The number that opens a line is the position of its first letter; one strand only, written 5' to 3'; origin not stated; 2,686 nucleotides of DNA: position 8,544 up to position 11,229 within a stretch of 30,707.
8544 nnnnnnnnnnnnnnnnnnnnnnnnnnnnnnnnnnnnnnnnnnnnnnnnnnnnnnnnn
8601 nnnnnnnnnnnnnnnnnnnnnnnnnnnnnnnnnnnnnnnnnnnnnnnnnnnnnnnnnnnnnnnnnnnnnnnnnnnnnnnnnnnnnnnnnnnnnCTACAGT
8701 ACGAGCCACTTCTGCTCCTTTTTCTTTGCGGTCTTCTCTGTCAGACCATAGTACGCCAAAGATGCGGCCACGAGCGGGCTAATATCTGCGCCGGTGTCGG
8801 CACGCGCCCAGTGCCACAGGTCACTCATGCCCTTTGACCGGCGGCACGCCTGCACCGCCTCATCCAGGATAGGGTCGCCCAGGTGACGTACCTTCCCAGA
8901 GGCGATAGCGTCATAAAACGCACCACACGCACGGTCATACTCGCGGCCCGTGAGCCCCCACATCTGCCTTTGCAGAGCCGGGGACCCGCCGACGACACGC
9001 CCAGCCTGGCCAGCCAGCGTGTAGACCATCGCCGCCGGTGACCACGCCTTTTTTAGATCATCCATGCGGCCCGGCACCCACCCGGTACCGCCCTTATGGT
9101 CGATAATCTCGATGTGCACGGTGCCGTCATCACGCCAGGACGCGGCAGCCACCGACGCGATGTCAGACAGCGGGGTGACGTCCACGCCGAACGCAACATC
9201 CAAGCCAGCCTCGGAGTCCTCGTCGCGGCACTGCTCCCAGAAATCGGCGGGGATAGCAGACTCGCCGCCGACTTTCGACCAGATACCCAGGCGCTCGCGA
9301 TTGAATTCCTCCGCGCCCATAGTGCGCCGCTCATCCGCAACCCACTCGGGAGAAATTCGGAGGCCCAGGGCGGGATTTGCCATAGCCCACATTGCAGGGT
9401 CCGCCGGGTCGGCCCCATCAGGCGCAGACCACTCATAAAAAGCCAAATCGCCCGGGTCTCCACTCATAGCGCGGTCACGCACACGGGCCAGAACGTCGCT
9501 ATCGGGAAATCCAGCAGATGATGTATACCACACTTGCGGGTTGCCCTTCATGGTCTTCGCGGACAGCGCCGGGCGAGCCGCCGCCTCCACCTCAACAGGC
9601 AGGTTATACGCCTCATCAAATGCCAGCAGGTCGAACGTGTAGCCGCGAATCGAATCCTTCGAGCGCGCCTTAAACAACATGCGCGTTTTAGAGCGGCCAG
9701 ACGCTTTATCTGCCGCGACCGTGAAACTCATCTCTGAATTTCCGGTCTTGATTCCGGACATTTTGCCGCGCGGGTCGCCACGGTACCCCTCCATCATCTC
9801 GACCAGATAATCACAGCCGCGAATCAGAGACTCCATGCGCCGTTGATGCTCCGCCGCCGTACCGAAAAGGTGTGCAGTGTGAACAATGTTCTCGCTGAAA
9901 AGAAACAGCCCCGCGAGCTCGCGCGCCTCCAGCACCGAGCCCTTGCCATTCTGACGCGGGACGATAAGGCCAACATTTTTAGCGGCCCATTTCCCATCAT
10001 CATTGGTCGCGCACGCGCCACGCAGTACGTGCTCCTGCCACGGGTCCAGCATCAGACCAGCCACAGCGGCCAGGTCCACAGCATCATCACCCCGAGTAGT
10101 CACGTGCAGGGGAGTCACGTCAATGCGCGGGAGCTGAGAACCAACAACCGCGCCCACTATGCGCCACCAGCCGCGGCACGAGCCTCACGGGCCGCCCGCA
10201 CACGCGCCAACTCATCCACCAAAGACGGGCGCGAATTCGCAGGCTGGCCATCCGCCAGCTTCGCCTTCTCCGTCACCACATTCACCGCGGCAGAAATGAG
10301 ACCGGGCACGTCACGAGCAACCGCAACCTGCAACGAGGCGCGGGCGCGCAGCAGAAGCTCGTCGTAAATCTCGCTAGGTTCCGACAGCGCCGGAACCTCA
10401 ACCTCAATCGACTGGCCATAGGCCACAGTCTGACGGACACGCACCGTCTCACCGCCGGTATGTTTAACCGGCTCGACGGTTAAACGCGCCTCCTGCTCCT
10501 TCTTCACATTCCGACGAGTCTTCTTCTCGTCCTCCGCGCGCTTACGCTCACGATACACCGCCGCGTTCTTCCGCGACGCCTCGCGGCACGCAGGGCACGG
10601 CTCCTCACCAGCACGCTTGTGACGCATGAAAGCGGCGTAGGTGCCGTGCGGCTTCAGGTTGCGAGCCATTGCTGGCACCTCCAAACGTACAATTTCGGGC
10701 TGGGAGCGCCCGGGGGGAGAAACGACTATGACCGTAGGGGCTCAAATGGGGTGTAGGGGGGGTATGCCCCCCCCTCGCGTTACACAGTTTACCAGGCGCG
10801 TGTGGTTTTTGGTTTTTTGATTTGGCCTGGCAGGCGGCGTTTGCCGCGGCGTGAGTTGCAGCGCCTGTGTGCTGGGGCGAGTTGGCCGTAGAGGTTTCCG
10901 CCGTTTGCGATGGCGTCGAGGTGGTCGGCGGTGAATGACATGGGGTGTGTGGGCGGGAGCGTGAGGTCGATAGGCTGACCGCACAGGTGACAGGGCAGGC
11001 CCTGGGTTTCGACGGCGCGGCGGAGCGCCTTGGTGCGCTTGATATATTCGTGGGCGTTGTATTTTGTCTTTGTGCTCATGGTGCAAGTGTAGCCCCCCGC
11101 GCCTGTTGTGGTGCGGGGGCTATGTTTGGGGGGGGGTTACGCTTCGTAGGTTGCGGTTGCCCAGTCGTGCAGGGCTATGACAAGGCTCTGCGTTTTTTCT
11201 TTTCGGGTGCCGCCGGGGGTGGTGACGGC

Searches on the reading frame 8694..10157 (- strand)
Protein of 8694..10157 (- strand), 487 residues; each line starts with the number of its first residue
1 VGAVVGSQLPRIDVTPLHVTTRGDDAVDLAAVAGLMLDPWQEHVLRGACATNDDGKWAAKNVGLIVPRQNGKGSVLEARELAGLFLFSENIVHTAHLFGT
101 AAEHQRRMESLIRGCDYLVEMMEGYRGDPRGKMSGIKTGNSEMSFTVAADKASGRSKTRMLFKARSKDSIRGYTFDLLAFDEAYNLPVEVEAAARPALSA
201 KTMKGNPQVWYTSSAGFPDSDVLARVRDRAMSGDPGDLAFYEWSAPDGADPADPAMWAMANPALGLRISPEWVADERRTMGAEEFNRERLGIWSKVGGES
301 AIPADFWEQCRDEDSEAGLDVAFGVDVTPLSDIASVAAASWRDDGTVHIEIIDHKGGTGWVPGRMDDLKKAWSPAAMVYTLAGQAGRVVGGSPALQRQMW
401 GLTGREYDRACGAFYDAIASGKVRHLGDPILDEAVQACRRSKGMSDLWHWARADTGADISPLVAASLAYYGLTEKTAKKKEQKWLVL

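Call 13: search_protein_families(library=phrogs, proteins=[window:8694-10157:-], max_evalue=0.001)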
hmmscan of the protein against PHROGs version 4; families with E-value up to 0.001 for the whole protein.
window:8694-10157:- (487 aa): 5 families
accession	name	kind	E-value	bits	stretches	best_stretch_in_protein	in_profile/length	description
phrog_9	-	head and packaging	1.6e-78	266.4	1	2-482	57-673/812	terminase large subunit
phrog_17688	-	unknown function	3.9e-17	63.6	1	5-302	9-286/290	-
phrog_2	-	head and packaging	1.8e-13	51.2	1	38-367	267-510/807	terminase large subunit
phrog_2699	-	head and packaging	3.4e-10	40.3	1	243-345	22-131/315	terminase large subunit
phrog_7579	-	head and packaging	6.4e-09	36.4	1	156-295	92-215/239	terminase large subunit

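Call 45: search_dna_similar(query=window:8694-10157:-, collection=phages, mode=protein, max_rows=15, max_evalue=1e-10)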
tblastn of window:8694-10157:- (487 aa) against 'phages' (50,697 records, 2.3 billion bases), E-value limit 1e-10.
Records with a match: 1460; places in all: 1460; records where one place covers at least 80% of the query: 1346.
Best place of each record, by identity: <60% 1460.
By first word of the organism name: Mycobacterium 637; Gordonia 211; Propionibacterium 196; Arthrobacter 149; Microbacterium 94; Streptococcus 63; Cutibacterium 44; Lactococcus 13; Corynebacterium 11; Rhodococcus 11; and 13 more.
By host as written in the record: Mycobacterium smegmatis mc2 155 440; Gordonia terrae 3612 176; Arthrobacter sp. ATCC 21022 102; Propionibacterium acnes 98; Mycobacterium smegmatis mc#155 90; Microbacterium foliorum NRRL B-24224 53; Cutibacterium acnes 48; Propionibacterium acnes ATCC 6919 36; and 168 more.
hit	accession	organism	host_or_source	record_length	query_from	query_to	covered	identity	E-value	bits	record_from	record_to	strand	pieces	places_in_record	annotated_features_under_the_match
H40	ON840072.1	Caudoviricetes sp.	Rattus norvegicus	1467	3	486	99%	57.1%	4e-164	477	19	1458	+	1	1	large terminase protein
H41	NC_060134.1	Gordonia phage Octobien14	Gordonia terrae 3612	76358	5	480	98%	39.1%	2e-73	258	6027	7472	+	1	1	13: terminase large subunit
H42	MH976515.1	Gordonia phage Octobien14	Gordonia terrae 3612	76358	5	480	98%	39.1%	2e-73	258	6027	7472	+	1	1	13: terminase large subunit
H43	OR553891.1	Arthrobacter phage CallinAllBarbz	Arthrobacter sulfureus ATCC 19098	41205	3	483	99%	38.4%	5e-80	277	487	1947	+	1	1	2: terminase | 1: hypothetical protein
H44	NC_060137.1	Gordonia phage Syleon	Gordonia terrae 3612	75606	5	480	98%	38.7%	4e-72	254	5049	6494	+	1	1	13: terminase large subunit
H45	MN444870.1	Gordonia phage Syleon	Gordonia terrae 3612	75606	5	480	98%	38.7%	4e-72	254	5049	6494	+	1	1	13: terminase large subunit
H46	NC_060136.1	Gordonia phage Kudefre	Gordonia terrae 3612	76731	5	480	98%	38.7%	4e-72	254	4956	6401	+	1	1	12: terminase large subunit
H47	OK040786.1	Gordonia phage Kudefre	Gordonia terrae 3612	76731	5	480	98%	38.7%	4e-72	254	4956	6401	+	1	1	12: terminase large subunit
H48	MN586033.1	Corynebacterium phage EmiRose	Corynebacterium flavescens ATCC 10340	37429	5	486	99%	35.5%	7e-49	186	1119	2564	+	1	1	2: terminase large subunit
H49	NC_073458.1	Corynebacterium phage EmiRose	Corynebacterium flavescens ATCC 10340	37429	5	486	99%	35.5%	7e-49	186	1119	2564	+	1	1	2: terminase large subunit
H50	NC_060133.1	Gordonia phage Rabbitrun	Gordonia Terrae CAG3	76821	40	483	91%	38.4%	4e-67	239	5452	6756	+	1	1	14: terminase large subunit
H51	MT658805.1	Gordonia phage Rabbitrun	Gordonia Terrae CAG3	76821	40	483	91%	38.4%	4e-67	239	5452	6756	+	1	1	14: terminase large subunit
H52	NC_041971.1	Mycobacterium phage Rey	Mycobacterium smegmatis mc2 155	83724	2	483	99%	35.3%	5e-65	233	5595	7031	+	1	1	18: terminase large subunit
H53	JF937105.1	Mycobacterium phage Rey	Mycobacterium smegmatis mc2 155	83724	2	483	99%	35.3%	5e-65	233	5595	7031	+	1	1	18: terminase large subunit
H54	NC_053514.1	Mycobacterium phage Estes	Mycobacterium smegmatis mc2 155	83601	2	483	99%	35.3%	2e-64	231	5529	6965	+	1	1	19: terminase large subunit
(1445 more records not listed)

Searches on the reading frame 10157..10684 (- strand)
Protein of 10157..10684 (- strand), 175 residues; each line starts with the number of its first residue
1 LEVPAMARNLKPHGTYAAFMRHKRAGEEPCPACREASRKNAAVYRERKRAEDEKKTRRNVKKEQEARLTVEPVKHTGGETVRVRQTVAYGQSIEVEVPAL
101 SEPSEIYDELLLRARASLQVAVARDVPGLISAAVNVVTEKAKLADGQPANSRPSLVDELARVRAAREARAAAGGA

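Call 13: search_protein_families(library=phrogs, proteins=[window:10157-10684:-], max_evalue=0.001)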
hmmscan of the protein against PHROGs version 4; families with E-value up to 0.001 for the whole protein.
window:10157-10684:- (175 aa): 2 families
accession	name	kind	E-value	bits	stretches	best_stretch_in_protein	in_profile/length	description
phrog_12112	-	transcription regulation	5.7e-05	24.4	1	10-49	88-127/130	transcriptional regulator WhiB-like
phrog_22267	-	transcription regulation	0.00022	22.7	1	13-53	59-95/97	transcriptional regulator WhiB-like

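Call 52: search_protein_families(library=ncbifam, proteins=[window:10157-10684:-], max_evalue=0.1)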
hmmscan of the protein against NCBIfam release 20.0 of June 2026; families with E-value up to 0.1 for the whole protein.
window:10157-10684:- (175 aa): 0 families

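Call 54: search_protein_families(library=pfam, proteins=[window:10157-10684:-], max_evalue=0.05)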
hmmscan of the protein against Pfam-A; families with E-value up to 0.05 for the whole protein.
window:10157-10684:- (175 aa): 0 families

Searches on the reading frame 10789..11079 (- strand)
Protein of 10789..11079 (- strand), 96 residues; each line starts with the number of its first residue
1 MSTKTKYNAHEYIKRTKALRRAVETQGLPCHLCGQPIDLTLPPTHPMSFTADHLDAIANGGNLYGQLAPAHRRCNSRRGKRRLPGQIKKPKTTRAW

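Call 13: search_protein_families(library=phrogs, proteins=[window:10789-11079:-], max_evalue=0.001)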
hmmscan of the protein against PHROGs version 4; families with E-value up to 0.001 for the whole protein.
window:10789-11079:- (96 aa): 11 families
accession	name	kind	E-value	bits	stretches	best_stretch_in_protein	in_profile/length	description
phrog_338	-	DNA, RNA and nucleotide metabolism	4.7e-19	69.9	1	8-93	186-273/340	HNH endonuclease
phrog_9508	-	DNA, RNA and nucleotide metabolism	7.4e-09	36.8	1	16-85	9-77/171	HNH endonuclease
phrog_5718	-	DNA, RNA and nucleotide metabolism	2.2e-07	31.2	1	12-90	113-185/394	HNH endonuclease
phrog_1035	-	DNA, RNA and nucleotide metabolism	3.2e-07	31.5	1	11-82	143-214/271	endonuclease VII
phrog_1808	-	DNA, RNA and nucleotide metabolism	1.1e-06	30.2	1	10-82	15-88/118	HNH endonuclease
phrog_8660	-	DNA, RNA and nucleotide metabolism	1.9e-06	29.2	1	15-85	112-183/196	HNH endonuclease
phrog_1271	-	DNA, RNA and nucleotide metabolism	5.9e-06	26.9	1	13-82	253-319/361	HNH endonuclease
phrog_12400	-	DNA, RNA and nucleotide metabolism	1.3e-05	26.3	1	27-82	29-88/157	HNH endonuclease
phrog_2118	-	DNA, RNA and nucleotide metabolism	2.7e-05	24.9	1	4-89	152-232/301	HNH endonuclease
phrog_9545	-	DNA, RNA and nucleotide metabolism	0.00051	20.8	1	10-81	94-167/206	HNH endonuclease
phrog_7785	-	DNA, RNA and nucleotide metabolism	0.00098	20.1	0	26-89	69-122/147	HNH endonuclease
